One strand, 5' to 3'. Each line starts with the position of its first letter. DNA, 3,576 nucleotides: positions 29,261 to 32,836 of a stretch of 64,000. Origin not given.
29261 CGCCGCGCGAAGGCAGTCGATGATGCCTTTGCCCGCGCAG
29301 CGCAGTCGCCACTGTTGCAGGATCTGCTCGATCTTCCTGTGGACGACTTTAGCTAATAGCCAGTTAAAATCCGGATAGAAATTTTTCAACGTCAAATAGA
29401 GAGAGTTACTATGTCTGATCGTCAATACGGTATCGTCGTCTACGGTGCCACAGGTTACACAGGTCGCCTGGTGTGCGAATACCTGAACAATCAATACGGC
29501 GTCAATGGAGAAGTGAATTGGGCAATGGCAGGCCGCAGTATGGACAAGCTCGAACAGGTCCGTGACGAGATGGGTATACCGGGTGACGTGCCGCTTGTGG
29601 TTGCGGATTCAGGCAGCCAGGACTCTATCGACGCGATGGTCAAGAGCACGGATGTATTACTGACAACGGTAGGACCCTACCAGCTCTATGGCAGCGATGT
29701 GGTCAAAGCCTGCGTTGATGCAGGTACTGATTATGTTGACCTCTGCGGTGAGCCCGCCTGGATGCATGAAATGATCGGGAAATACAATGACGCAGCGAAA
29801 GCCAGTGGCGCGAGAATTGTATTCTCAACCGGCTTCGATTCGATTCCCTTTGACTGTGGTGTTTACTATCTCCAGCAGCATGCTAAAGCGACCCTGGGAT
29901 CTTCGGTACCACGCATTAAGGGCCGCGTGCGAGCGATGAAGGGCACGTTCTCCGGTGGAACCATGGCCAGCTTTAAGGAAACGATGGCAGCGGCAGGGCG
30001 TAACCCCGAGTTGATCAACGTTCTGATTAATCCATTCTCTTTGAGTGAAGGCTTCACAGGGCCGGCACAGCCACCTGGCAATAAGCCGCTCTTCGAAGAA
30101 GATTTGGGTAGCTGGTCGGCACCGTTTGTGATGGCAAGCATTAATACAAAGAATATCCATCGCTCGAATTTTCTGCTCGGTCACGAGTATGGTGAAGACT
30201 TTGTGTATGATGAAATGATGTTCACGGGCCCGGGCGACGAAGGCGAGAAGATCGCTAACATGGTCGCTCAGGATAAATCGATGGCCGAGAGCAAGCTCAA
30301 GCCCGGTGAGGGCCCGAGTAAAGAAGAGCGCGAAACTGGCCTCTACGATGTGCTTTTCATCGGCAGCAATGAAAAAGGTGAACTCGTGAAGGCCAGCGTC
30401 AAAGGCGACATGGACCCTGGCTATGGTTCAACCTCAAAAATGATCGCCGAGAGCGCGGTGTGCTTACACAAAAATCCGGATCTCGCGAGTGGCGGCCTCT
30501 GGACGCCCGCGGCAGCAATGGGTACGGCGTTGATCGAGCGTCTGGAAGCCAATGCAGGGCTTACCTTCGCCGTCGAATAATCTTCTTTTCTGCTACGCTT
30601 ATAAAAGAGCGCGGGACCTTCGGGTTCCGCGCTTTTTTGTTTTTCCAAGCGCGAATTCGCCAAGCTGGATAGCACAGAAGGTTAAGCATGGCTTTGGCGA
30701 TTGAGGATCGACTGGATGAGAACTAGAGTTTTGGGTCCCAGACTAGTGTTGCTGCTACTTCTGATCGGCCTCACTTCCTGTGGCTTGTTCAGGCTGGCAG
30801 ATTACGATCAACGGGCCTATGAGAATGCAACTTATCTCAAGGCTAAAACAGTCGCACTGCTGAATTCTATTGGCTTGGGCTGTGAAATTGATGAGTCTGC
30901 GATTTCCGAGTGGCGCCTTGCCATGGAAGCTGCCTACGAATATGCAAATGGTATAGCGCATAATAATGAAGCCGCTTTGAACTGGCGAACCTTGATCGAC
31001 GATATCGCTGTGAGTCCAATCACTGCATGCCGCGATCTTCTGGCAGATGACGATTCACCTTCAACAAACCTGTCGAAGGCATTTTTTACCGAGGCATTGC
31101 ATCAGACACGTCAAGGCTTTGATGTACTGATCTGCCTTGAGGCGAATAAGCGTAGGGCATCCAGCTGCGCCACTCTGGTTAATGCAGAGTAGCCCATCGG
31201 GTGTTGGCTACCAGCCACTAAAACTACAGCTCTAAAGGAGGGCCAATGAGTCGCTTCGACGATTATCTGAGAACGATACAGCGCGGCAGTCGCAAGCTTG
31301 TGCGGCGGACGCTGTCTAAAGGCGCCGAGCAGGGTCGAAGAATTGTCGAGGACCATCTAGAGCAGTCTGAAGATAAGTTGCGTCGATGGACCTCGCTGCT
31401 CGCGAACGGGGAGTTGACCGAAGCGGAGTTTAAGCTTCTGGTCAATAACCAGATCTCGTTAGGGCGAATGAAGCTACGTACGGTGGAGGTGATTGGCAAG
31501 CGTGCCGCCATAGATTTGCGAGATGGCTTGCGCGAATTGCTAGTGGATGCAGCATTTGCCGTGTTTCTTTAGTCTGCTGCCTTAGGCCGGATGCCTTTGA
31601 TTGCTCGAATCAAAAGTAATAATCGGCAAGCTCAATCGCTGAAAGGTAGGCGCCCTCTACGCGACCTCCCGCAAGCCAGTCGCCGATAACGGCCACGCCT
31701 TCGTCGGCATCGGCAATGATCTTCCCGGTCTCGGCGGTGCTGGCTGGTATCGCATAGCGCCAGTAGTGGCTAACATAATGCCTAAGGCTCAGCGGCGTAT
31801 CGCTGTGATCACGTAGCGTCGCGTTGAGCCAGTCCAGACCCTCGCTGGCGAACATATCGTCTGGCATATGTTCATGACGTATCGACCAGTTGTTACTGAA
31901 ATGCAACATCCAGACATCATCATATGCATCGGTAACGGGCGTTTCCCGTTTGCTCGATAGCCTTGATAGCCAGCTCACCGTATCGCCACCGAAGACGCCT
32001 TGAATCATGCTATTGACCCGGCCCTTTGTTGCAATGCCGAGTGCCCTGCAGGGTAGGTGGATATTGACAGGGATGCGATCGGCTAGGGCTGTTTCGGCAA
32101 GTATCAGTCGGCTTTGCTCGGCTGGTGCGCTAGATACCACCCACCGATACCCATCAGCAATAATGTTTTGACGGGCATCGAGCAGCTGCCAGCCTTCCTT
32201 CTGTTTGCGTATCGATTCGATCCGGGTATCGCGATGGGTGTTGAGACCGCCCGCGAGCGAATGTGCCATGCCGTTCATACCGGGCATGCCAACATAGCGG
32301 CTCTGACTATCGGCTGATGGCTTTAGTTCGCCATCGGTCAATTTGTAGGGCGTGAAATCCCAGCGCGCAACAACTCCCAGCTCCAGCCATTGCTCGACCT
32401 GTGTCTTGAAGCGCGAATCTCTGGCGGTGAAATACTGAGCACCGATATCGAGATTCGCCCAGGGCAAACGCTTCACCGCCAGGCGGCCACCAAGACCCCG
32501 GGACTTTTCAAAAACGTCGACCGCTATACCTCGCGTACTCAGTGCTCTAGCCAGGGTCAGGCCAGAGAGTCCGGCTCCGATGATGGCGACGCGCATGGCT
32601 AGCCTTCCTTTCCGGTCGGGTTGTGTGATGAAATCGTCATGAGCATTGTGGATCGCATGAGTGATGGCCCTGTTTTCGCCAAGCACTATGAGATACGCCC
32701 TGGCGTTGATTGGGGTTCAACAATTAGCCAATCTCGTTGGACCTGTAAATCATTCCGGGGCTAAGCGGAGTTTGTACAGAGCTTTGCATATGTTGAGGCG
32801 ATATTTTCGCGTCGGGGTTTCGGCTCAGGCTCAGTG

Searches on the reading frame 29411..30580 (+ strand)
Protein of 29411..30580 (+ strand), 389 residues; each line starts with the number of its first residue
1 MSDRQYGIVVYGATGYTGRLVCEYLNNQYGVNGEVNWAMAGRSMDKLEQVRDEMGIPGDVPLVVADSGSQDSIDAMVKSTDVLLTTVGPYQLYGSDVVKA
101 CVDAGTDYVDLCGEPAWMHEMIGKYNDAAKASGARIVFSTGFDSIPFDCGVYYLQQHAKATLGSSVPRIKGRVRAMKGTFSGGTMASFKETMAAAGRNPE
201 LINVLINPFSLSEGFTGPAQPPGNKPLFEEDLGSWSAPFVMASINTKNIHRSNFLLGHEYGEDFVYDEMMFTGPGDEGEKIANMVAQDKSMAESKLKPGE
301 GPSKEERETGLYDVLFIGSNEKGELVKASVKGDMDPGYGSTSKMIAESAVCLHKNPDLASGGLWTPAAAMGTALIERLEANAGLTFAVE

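Call 52: search_protein_families(library=pfam, proteins=[window:29411-30580:+], max_evalue=0.00001)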
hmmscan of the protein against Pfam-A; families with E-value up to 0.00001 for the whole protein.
window:29411-30580:+ (389 aa): 1 family
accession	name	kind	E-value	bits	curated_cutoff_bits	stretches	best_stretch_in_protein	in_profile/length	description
PF03435.24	Sacchrp_dh_NADP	-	1.6e-12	48.3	25.1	1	8-137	1-129/129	Saccharopine dehydrogenase NADP binding domain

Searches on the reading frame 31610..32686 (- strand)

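Call 52: search_protein_families(library=pfam, proteins=[window:31610-32686:-], max_evalue=0.00001)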
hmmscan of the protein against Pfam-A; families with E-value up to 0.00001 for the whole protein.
window:31610-32686:- (358 aa): 3 families
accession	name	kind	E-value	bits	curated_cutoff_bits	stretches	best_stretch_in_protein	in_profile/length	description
PF01593.30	Amino_oxidase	-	7.9e-13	48.9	19.8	1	40-99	1-60/443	Flavin containing amine oxidoreductase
PF13450.12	NAD_binding_8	-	8.4e-13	48.8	21.9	1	35-89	1-56/68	NAD(P)-binding Rossmann-like domain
PF01266.30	DAO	-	4e-06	27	27.9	0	32-66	1-35/353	FAD dependent oxidoreductase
